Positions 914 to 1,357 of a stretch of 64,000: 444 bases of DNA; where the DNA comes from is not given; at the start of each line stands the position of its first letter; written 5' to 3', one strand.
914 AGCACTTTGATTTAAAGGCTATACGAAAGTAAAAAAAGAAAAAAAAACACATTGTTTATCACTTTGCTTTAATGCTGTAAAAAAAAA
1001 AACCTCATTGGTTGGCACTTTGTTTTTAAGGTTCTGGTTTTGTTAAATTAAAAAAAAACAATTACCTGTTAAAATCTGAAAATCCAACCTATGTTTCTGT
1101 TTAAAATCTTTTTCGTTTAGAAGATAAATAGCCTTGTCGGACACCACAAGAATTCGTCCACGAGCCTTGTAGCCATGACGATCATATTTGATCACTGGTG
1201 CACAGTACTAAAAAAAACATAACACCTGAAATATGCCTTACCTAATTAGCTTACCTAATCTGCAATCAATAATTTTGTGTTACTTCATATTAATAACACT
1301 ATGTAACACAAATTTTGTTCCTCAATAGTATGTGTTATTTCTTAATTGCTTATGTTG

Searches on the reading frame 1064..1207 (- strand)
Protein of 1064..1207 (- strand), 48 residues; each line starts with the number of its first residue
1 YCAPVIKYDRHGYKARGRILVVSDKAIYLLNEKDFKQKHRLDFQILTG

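Call 19: search_protein_families(library=pfam, proteins=[window:1064-1207:-], max_evalue=0.01)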
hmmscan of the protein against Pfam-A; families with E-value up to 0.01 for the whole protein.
window:1064-1207:- (48 aa): 1 family
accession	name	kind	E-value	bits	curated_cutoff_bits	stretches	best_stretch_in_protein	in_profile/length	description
PF06017.19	Myosin_TH1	-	2e-06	28.1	31.1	1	4-44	44-89/185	Unconventional myosin tail, actin- and lipid-binding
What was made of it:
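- On Class I myosin (Myo1C / Myo61F type), the host gene: A TH1 match in a tail exon and a weak IQ match (call 19).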
